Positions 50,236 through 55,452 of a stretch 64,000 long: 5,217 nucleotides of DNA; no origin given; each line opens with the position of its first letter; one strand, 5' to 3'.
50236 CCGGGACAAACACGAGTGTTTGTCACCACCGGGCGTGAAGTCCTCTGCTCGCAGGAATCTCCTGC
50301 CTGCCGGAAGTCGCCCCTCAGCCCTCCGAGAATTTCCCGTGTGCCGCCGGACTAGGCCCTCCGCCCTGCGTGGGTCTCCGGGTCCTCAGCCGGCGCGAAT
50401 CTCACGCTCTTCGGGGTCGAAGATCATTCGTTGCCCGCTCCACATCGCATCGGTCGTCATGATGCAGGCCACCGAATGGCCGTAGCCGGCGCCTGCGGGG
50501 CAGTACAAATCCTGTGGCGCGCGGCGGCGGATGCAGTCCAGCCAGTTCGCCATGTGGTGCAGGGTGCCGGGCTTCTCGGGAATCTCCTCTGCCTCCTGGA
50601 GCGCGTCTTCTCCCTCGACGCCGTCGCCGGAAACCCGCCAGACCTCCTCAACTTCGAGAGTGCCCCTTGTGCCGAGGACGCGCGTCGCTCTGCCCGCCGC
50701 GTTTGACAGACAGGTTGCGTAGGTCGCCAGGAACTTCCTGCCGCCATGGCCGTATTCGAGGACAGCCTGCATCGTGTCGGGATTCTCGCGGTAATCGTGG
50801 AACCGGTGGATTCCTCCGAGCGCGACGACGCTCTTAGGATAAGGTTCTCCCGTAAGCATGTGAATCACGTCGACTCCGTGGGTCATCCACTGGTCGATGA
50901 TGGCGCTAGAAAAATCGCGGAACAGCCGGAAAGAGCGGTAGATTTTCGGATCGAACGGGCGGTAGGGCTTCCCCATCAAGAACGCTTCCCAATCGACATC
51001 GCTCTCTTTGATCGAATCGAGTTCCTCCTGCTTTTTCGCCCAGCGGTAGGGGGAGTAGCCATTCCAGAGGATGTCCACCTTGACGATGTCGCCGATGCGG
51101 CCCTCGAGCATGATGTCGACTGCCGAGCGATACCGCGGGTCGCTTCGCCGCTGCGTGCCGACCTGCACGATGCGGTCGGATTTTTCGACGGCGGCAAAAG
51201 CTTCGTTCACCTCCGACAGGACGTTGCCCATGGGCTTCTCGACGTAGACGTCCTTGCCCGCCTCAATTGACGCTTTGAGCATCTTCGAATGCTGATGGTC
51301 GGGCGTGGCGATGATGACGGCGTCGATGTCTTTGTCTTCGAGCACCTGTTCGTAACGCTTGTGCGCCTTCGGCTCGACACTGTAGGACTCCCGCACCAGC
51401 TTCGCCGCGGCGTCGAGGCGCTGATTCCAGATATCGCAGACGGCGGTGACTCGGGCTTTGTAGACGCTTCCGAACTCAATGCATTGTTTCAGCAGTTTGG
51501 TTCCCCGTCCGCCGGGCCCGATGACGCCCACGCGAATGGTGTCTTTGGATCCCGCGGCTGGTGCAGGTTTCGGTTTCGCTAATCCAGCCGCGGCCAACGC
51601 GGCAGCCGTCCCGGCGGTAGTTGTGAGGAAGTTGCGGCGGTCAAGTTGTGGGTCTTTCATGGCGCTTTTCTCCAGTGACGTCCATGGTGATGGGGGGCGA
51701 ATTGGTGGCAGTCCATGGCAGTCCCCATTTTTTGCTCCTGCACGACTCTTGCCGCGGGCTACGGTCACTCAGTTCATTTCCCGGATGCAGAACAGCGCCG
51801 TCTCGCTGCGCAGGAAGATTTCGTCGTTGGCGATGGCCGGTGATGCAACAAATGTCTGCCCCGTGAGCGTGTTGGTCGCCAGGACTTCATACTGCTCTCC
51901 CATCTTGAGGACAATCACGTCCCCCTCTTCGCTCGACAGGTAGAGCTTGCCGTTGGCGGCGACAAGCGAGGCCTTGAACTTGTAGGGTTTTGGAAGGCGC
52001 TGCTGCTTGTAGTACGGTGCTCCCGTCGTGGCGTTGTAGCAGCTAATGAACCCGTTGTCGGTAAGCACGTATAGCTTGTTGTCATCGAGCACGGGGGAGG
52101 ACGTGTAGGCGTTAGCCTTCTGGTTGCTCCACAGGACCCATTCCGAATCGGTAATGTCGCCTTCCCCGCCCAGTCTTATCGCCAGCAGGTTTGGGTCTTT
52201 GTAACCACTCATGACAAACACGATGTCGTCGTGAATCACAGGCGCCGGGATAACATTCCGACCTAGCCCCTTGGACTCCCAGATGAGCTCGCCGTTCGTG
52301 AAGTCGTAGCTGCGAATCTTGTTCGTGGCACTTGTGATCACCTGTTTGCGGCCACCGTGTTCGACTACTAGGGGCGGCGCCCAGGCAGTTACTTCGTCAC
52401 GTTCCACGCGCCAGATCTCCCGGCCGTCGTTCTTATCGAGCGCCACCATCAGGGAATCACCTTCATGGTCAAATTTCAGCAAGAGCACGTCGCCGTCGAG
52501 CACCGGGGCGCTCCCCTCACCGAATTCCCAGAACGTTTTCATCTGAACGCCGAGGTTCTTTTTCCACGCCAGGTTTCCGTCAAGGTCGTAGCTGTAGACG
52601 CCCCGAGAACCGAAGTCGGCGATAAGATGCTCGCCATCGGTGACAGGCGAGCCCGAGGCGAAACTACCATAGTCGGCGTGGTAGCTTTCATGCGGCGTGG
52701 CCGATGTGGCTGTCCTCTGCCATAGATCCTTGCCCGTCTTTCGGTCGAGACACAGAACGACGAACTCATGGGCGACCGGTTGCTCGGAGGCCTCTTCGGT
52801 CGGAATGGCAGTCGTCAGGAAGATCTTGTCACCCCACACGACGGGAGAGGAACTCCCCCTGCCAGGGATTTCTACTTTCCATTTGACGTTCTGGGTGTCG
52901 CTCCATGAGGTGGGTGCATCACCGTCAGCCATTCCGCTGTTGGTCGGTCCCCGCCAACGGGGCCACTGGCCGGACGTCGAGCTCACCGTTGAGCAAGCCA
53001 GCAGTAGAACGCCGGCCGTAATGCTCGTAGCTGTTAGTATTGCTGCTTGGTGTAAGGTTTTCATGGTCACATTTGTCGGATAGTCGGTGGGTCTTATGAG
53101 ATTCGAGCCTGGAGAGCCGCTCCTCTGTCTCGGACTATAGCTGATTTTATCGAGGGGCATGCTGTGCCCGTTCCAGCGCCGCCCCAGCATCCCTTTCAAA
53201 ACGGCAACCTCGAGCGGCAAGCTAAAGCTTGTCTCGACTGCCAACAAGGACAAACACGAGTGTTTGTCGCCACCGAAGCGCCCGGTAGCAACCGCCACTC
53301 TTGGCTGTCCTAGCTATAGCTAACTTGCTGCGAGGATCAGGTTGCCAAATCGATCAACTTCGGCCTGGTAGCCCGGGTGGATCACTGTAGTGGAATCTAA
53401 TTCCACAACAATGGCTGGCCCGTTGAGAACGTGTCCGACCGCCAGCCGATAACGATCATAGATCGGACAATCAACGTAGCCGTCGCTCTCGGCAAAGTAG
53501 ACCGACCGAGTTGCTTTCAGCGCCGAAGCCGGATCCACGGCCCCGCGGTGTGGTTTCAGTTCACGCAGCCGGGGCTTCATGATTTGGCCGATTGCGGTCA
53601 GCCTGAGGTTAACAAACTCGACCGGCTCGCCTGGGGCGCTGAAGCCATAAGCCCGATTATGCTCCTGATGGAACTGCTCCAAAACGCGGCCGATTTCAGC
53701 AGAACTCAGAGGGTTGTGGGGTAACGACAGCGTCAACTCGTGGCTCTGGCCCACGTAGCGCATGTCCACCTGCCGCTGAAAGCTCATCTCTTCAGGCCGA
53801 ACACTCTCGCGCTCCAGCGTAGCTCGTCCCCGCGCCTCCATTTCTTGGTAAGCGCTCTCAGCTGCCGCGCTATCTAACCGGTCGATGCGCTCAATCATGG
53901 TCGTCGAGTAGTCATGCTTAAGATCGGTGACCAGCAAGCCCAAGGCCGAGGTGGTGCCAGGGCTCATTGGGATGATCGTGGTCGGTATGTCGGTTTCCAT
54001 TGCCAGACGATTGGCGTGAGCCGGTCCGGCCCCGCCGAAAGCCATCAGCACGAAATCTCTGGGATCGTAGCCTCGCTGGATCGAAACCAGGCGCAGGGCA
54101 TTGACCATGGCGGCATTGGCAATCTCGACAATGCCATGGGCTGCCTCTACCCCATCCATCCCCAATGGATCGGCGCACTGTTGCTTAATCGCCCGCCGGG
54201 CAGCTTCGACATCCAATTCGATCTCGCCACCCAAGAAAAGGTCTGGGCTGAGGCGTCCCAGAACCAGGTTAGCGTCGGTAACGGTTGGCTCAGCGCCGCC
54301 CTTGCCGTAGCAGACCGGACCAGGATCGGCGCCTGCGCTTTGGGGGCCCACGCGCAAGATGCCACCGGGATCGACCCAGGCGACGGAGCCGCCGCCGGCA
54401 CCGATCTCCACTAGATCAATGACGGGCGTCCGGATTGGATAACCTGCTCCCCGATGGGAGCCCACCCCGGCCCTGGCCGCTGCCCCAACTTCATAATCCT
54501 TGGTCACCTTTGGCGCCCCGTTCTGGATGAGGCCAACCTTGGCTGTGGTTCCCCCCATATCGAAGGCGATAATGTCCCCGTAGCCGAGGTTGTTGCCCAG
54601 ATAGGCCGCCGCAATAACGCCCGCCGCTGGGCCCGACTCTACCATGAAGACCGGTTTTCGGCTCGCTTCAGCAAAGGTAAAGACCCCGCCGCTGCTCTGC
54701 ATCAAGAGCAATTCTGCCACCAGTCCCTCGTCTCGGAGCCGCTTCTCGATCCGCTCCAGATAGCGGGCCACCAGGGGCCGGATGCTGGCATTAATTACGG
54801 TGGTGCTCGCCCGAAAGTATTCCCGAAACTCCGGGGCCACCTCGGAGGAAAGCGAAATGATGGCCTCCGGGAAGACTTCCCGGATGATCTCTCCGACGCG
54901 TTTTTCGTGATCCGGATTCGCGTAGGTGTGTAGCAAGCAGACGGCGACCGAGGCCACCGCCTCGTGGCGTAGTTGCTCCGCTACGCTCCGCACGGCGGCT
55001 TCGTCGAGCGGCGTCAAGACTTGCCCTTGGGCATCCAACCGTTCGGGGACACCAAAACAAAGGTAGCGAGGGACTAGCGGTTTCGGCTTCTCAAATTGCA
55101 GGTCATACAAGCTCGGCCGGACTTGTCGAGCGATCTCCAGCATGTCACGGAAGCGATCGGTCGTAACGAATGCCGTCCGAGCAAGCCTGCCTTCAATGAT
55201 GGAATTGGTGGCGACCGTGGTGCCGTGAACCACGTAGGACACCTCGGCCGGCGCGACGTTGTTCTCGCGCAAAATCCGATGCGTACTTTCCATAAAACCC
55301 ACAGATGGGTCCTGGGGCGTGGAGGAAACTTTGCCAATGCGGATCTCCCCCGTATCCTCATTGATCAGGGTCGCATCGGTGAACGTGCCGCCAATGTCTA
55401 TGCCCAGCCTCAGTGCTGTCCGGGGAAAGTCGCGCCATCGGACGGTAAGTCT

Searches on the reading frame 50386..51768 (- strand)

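Call 46: search_protein_families(library=ncbifam, proteins=[window:50386-51768:-], max_evalue=1e-15)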
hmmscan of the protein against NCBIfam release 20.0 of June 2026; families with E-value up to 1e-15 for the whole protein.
window:50386-51768:- (460 aa): 4 families
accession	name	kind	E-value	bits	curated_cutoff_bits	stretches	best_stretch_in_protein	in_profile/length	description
TIGR04380.1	myo_inos_iolG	equivalog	1.4e-27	96.5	355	1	78-233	2-150/330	inositol 2-dehydrogenase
NF058561.1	BT_2158_fam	equivalog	4.7e-25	88.1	750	1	44-314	2-263/487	glycoside 3-dehydrogenase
NF052679.1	InsChiInosDhIolG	equivalog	3.7e-19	69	540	1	77-230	2-150/343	bifunctional inositol 2-dehydrogenase/D-chiro-inositol 1-dehydrogenase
NF040723.1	UDP-GlcNAcDh_Arch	equivalog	2.9e-17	63.1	450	1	78-234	1-147/302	UDP-N-acetylglucosamine 3-dehydrogenase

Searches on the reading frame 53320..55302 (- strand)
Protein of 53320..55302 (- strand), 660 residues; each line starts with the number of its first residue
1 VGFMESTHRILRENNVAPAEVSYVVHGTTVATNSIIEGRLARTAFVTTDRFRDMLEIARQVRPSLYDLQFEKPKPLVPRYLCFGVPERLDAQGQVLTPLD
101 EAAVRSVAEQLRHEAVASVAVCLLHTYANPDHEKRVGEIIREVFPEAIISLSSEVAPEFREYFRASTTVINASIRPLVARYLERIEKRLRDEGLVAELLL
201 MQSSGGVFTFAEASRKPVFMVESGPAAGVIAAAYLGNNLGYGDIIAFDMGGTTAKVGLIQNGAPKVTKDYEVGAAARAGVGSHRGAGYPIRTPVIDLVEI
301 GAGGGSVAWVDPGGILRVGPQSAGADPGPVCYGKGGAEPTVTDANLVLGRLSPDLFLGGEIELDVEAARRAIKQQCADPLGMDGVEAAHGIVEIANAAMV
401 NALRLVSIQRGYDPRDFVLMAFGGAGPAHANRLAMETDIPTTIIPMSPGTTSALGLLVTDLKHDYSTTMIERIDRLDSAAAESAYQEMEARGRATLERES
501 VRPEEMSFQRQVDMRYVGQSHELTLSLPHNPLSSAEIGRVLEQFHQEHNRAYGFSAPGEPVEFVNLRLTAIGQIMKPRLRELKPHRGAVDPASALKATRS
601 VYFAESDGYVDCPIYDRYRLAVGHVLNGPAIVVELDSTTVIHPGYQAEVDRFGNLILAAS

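Call 47: search_protein_families(library=ncbifam, proteins=[window:53320-55302:-], max_evalue=1e-12)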
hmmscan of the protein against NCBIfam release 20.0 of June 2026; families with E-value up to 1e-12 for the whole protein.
window:53320-55302:- (660 aa): 3 families
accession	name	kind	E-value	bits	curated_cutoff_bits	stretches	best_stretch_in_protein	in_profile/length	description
NF050156.1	CapLactmsAlpCapA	equivalog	1.9e-170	568.5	1000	1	20-656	60-684/689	caprolactamase subunit alpha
NF042975.2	AcphenoCarb_ApcC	equivalog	5.9e-101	338.8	1500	1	22-656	69-708/733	acetophenone carboxylase subunit gamma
NF042960.1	AcphenoCarb_ApcA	equivalog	2.5e-63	214.4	1250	1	105-657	127-655/658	acetophenone carboxylase subunit alpha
